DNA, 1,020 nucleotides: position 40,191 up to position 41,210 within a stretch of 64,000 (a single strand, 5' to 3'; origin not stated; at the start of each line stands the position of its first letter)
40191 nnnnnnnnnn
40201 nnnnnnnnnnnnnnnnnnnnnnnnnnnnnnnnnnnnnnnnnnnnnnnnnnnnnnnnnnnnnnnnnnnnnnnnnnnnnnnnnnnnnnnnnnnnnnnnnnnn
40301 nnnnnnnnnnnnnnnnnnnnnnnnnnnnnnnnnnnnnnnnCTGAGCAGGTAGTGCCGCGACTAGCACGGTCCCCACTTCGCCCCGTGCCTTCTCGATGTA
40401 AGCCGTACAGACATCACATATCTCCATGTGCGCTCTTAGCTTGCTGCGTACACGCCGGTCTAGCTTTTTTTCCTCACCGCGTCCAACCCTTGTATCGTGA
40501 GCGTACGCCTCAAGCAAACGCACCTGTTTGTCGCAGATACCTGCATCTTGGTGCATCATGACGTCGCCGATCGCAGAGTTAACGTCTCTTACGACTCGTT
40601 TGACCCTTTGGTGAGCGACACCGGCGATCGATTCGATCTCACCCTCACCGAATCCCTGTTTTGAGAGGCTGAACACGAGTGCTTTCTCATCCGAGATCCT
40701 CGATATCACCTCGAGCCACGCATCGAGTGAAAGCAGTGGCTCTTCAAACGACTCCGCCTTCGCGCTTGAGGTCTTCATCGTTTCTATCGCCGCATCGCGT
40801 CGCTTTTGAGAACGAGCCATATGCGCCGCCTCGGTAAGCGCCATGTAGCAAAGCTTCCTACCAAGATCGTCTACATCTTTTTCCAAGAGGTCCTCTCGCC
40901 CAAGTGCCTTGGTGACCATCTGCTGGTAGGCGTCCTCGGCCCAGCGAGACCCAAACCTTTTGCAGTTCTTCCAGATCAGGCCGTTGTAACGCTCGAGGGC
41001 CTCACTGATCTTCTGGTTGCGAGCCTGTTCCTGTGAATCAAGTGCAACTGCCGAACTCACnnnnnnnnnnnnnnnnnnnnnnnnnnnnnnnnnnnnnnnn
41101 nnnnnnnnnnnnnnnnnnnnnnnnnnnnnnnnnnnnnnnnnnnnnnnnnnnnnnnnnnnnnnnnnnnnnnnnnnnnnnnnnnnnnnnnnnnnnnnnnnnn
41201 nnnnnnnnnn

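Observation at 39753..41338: One polypeptide combining ECF-like sigma regions, a zinc anti-sigma (H-x3-C-x2-C) motif, a TM helix and an external tail, preceded by a coupled 93-aa ORF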

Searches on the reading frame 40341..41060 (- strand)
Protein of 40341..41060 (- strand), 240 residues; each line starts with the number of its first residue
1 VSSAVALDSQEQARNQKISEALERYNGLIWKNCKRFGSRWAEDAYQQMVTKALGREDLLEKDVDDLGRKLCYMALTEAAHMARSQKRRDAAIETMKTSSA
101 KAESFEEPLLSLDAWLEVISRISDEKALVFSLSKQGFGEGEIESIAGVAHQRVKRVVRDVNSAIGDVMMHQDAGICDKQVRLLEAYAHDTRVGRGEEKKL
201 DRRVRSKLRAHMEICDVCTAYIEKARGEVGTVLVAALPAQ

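Call 27: search_protein_representatives(alignment_id=A2)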
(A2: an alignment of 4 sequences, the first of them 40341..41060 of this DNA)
Query: 4 sequences, 239 profile positions. Proteins with E-value up to 0.001 (for the whole library): 5; up to 1e-10: 2; up to 1e-30: 2. The best 5 are listed.
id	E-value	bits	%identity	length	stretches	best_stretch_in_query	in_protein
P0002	6.3e-136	467.8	-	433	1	3-239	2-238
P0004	1.1e-126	437.5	-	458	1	1-239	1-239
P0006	7.0e-05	38.8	-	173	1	30-171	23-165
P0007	1.7e-04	37.6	-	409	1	27-196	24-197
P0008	9.3e-04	35.1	-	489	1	133-232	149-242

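Call 29: search_protein_families(library=pfam, proteins=[P0006, P0007, P0008], max_evalue=1)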
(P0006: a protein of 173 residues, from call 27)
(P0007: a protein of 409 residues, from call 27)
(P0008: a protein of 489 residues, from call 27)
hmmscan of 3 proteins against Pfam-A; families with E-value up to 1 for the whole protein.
P0006 (173 aa): 25 families
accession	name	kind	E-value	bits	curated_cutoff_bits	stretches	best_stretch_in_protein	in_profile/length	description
PF08281.18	Sigma70_r4_2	-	1.2e-15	57.3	25.7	1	106-156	2-53/54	Sigma-70, region 4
PF04545.22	Sigma70_r4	-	1.1e-08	34.9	24.1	1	111-158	1-49/50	Sigma-70, region 4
PF13518.12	HTH_28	-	1.7e-06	28.4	25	1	121-155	4-38/52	Helix-turn-helix domain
PF07638.17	Sigma70_ECF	-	8.5e-06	26.2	21.1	1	113-158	134-180/185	ECF sigma factor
PF13384.12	HTH_23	-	1.4e-05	25.1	24.6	1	121-153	9-41/50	Homeodomain-like domain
PF04967.18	HTH_10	-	3.2e-05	24.1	23.1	1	132-157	26-51/53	HTH DNA binding domain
PF13412.12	HTH_24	-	4.4e-05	23.4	21.9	1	132-155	20-43/48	Winged helix-turn-helix DNA-binding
PF13404.12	HTH_AsnC-type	-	5.5e-05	23.3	27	1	132-153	20-41/42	AsnC-type helix-turn-helix domain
PF04542.20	Sigma70_r2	-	0.00032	20.9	24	1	13-80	1-70/71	Sigma-70 region 2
PF06056.18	Terminase_5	-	0.00059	20.2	20.3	1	121-152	5-36/58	Putative ATPase subunit of terminase (gpP-like)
PF00196.25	GerE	-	0.0018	18.3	23.5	1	114-151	2-39/57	Bacterial regulatory proteins, luxR family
PF04297.20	UPF0122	-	0.0033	18.1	22.7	1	117-160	20-64/101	Putative helix-turn-helix protein, YlxM / p13 like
PF20432.4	Xre-like-HTH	-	0.0076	17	25.8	1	131-156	25-48/63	Antitoxin Xre-like helix-turn-helix domain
PF08279.18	HTH_11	-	0.0089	16.3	25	1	133-156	19-42/55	HTH domain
PF22233.2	PhyR_sigma-like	-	0.015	15.5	27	1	129-158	19-48/50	Response regulator PhyR, sigma-like domain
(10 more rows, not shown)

P0007 (409 aa): 10 families
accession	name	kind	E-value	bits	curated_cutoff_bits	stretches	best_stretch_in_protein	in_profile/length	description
PF04542.20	Sigma70_r2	-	4e-09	36.6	24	1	17-81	1-69/71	Sigma-70 region 2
PF13490.11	zf-HC2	-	1.6e-07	31.7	22.2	1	176-209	1-34/35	Putative zinc-finger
PF08281.18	Sigma70_r4_2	-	2.6e-06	27.4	25.7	1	114-154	4-45/54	Sigma-70, region 4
PF13384.12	HTH_23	-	0.0077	16.5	24.6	1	125-156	7-38/50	Homeodomain-like domain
PF13551.12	HTH_29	-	0.017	15.6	28.1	1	126-156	2-33/64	Winged helix-turn helix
PF09339.16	HTH_IclR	-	0.029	14.6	22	0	340-362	14-35/52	IclR helix-turn-helix domain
PF13560.12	HTH_31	-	0.035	14.8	27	1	125-161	13-39/64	Helix-turn-helix domain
PF12833.13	HTH_18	-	0.035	14.8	33.6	1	113-149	23-58/80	Helix-turn-helix domain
PF07587.16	PSD1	-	0.087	12.7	28.5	1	61-151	53-139/244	Protein of unknown function (DUF1553)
PF19889.5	DUF6362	-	0.11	13.3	31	1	90-154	27-89/98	Domain of unknown function (DUF6362)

P0008 (489 aa): 5 families
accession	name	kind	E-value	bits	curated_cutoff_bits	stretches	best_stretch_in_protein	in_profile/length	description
PF13490.11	zf-HC2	-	0.00034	21.1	22.2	1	192-228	1-35/35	Putative zinc-finger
PF07638.17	Sigma70_ECF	-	0.0008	19.8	21.1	1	75-170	79-170/185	ECF sigma factor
PF08281.18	Sigma70_r4_2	-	0.0027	17.8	25.7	1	134-167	9-42/54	Sigma-70, region 4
PF22233.2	PhyR_sigma-like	-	0.007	16.6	27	1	135-174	3-42/50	Response regulator PhyR, sigma-like domain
PF11316.14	Rhamno_transf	-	0.19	11.6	23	1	106-157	108-164/235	Putative rhamnosyl transferase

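Call 35: find_homologous_proteins(query=P0007, max_evalue=0.001)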
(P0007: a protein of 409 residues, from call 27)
Query P0007 (409 aa): 47 proteins with E <= 0.001 among 8000 candidates.
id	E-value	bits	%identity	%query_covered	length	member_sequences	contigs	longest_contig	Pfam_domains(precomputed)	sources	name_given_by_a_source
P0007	2.4e-255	865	100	100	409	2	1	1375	PF13490.12,PF04542.21,PF08281.19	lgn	-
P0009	1.1e-96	343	48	98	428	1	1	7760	PF13490.12,PF04542.21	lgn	-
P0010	2.1e-94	335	46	100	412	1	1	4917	PF13490.12,PF04542.21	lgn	-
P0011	1.0e-91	327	47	100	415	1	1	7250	PF13490.12,PF04542.21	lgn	-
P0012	4.1e-83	298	47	86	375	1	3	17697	PF13490.12,PF04542.21,PF08281.19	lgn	-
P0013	4.7e-83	298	44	95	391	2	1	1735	PF13490.12,PF04542.21,PF08281.19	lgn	-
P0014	7.8e-80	287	44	100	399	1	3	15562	PF13490.12,PF04542.21,PF08281.19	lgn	-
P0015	5.0e-65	239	43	89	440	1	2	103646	PF04542.21,PF08281.19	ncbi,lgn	-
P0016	1.9e-63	234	44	74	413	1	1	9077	PF13490.12,PF04542.21,PF08281.19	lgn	-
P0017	2.3e-63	233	99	30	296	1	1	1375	-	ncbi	-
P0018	1.4e-60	224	41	78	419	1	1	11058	PF04542.21,PF08281.19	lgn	-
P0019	3.5e-59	219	45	69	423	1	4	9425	PF04542.21,PF08281.19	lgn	-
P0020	2.6e-54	203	46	60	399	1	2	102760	PF13490.12,PF04542.21,PF08281.19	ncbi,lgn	-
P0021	3.8e-54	203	44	60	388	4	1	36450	PF04542.21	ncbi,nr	ncbi:MAG: sigma-70 family RNA polymerase sigma factor [Actinobacteria bacterium]|nr:sigma-70 family 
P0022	7.4e-54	202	47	54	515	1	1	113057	PF13490.12,PF04542.21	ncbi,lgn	-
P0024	8.8e-52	195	40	68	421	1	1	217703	PF04542.21,PF08281.19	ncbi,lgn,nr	ncbi:MAG: sigma-70 family RNA polymerase sigma factor [Actinobacteria bacterium]|nr:sigma-70 family 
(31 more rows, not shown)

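Call 41: find_encoding_contigs(protein=P0024, flank=8000, max_places=2)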
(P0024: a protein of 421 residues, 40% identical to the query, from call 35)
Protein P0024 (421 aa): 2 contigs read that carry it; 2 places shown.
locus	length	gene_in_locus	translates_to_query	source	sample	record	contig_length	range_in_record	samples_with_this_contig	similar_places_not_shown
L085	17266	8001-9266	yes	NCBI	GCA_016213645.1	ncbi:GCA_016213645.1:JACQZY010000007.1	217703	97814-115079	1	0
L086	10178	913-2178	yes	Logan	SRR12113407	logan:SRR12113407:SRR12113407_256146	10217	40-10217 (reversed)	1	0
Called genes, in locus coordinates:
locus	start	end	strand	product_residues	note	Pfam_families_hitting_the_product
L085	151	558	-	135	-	PF13442:Cytochrome_CBB3, PF00034:Cytochrom_C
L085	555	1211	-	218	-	PF02665:Nitrate_red_gam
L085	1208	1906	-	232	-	-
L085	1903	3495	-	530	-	PF12838:Fer4_7 (faint), PF13237:Fer4_10 (weak), PF13247:Fer4_11, PF14711:Nitr_red_bet_C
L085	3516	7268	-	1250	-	PF00384:Molybdopterin, PF28599:NarG_dom_V, PF01568:Molydop_binding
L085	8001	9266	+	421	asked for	PF04542:Sigma70_r2, PF08281:Sigma70_r4_2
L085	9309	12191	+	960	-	PF19077:Big_13 (faint)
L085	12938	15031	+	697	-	PF19077:Big_13 (faint)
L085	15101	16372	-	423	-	PF00353:HemolysinCabind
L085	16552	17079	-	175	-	PF08818:DUF1801, PF13376:OmdA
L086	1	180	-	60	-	?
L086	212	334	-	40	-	-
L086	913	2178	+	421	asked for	PF04542:Sigma70_r2, PF08281:Sigma70_r4_2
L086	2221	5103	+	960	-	PF19077:Big_13 (faint)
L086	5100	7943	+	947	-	PF19077:Big_13 (faint)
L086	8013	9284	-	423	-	PF00353:HemolysinCabind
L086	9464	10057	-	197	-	PF08818:DUF1801, PF13376:OmdA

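Call 42: find_encoding_contigs(protein=P0015, flank=8000, max_places=2)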
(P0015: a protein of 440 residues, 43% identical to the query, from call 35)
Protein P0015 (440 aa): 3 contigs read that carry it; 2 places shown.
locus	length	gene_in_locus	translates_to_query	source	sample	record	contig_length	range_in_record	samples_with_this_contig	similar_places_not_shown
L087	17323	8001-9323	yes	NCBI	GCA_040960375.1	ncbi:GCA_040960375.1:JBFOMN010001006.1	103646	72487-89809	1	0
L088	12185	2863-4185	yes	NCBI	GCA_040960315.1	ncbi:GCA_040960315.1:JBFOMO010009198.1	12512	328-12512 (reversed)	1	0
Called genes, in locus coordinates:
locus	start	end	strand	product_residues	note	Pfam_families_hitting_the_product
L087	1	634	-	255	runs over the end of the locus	PF01996:F420_ligase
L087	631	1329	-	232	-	PF01983:CofC, PF12804:NTP_transf_3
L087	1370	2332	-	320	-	PF01933:CofD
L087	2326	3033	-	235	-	PF03807:F420_oxidored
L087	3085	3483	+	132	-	PF22636:FlK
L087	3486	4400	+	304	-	PF00682:HMGL-like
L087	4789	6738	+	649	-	PF16177:ACAS_N, PF00501:AMP-binding, PF13193:AMP-binding_C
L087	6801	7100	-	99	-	PF00708:Acylphosphatase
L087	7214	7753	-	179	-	-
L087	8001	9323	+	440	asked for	PF04542:Sigma70_r2, PF08281:Sigma70_r4_2 (faint)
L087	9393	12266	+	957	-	PF19077:Big_13 (faint)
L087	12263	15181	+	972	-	PF19077:Big_13 (faint)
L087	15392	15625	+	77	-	-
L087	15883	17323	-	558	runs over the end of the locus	PF08448:PAS_4 (faint), PF00512:HisKA, PF02518:HATPase_c, PF00072:Response_reg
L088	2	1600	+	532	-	?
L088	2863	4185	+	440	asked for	PF04542:Sigma70_r2, PF08281:Sigma70_r4_2 (faint)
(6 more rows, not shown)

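Call 55: predict_structure(alignment_id=A4)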
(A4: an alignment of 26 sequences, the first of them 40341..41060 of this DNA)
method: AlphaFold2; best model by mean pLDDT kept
length: 240 residues; sequences in the alignment: 26
mean_pLDDT: 80.7   pTM: 0.43
mean pLDDT of the five models: 80.7, 79.9, 78.9, 77.2, 74.9
residues with pLDDT >= 90: 104; 70-90: 80; 50-70: 37; < 50: 19
segments of 3 or more residues with pLDDT < 50: 102-107, 231-240
pLDDT, mean of each block of 10 residues (from residue 1): 76 94 98 95 97 92 96 97 89 67 50 80 92 90 95 94 79 59 71 56 80 78 69 42
secondary structure, 60 per line:
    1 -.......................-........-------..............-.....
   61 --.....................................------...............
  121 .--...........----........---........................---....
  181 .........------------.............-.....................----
elements in order: H2-24 H26-33 H41-54 H56-60 H63-99 H106-121 H124-134 H139-146 H150-173 H177-189 H202-214 H216-236

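Call 59: fold_search(model_id=the predicted structure, library=pdb)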
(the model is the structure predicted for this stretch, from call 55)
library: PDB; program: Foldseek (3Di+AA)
matches with E <= 10: 154; with E <= 0.001: 0
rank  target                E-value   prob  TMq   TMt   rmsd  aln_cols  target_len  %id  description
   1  6dv9_F                1.5e-02  1.00  0.27  0.35  20.6       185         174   18  Crystal structure of Mycobacterium tuberculosis transcription initiation complex(ECF sigma factor L) containing 5nt RN (released 2019-02-20)
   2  1or7_A                2.4e-02  1.00  0.26  0.33  18.9       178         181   16  Crystal Structure of Escherichia coli sigmaE with the Cytoplasmic Domain of its Anti-sigma RseA (released 2003-04-15)
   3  9n9q_C                7.4e-02  0.91  0.29  0.27  26.9       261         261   13  Cryo-EM structure of the RNA-guided transcription complex (released 2025-12-24)
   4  9a50_A                7.8e-02  0.94  0.22  0.20  22.8       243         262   12  Integrative model of RPSB-RPOC by crosslinking MS and deep learning (released 2024-09-18)
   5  5zx2_F                1.0e-01  0.95  0.24  0.31  18.6       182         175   15  Mycobacterium tuberculosis RNA polymerase transcription initiation complex with ECF sigma factor sigma H and 7nt RNA (released 2019-03-20)
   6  5wuq_B                1.3e-01  0.94  0.23  0.33  15.1       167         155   16  Crystal structure of SigW in complex with its anti-sigma RsiW, a zinc binding form (released 2017-03-29)
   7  5wuq_A                1.3e-01  0.95  0.23  0.33  15.2       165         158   16  Crystal structure of SigW in complex with its anti-sigma RsiW, a zinc binding form (released 2017-03-29)
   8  1or7_B                1.4e-01  0.97  0.25  0.35  17.8       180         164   16  Crystal Structure of Escherichia coli sigmaE with the Cytoplasmic Domain of its Anti-sigma RseA (released 2003-04-15)
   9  5uxx_C                1.5e-01  0.97  0.26  0.37  16.3       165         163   15  Co-crystal structure of the sigma factor RpoE in complex with the anti-sigma factor NepR from Bartonella quintana (released 2018-02-28)
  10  8z6g_B                1.6e-01  0.93  0.24  0.33  17.4       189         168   13  the AlgU-MucAcyto complex structure in Pseudomonas aeruginosa (released 2024-05-08)
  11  5uxx_A                1.7e-01  0.91  0.24  0.33  16.3       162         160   15  Co-crystal structure of the sigma factor RpoE in complex with the anti-sigma factor NepR from Bartonella quintana (released 2018-02-28)
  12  8x6g_H                1.8e-01  0.84  0.23  0.22  21.9       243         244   13  Cryo-EM structure of Staphylococcus aureus sigB-dependent RNAP-promoter open complex (released 2024-06-05)
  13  6koo_F                1.9e-01  0.87  0.24  0.31  19.6       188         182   14  Mycobacterium tuberculosis initial transcription complex comprising sigma H and 5'-OH RNA of 7 nt (released 2020-03-11)
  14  8z6g_D                2.4e-01  0.87  0.24  0.32  19.4       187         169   14  the AlgU-MucAcyto complex structure in Pseudomonas aeruginosa (released 2024-05-08)
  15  9m9e_F                2.5e-01  0.90  0.24  0.31  15.8       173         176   13  Structural Basis of Pausing During Transcription Initiation in Mycobacterium tuberculosis (released 2026-01-14)
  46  3t0y_C                2.2e+00  0.33  0.20  0.35  13.2       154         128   15  Structure of the PhyR anti-anti-sigma domain bound to the anti-sigma factor, NepR (released 2012-05-02)
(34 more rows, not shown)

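Call 63: search_protein_families(library=pfam, proteins=[L086:2221-5103:+, L086:5100-7943:+], max_evalue=0.01)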
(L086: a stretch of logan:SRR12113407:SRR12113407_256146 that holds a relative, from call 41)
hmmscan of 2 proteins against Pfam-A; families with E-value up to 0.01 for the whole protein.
L086:2221-5103:+ (960 aa): 3 families
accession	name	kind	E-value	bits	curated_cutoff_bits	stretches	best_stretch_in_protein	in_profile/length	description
PF19077.6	Big_13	-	1.9e-15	57.6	27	1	547-616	23-101/102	Bacterial Ig-like domain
PF13620.12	CarboxypepD_reg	-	0.00011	22.9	32.3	1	778-838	2-58/82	Carboxypeptidase regulatory-like domain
PF17936.7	Big_6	-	0.00023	21.8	27.6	0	287-307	59-79/83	Bacterial Ig domain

L086:5100-7943:+ (947 aa): 3 families
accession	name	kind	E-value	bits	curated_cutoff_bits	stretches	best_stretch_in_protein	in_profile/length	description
PF19077.6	Big_13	-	9.3e-10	39.3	27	1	574-603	72-101/102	Bacterial Ig-like domain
PF24893.1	DUF7743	-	0.00022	21.3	27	0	538-584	23-66/120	Domain of unknown function (DUF7743)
PF12245.14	Big_3_2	-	0.0021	18.7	23.3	0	576-603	94-121/122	Bacterial Ig-like domain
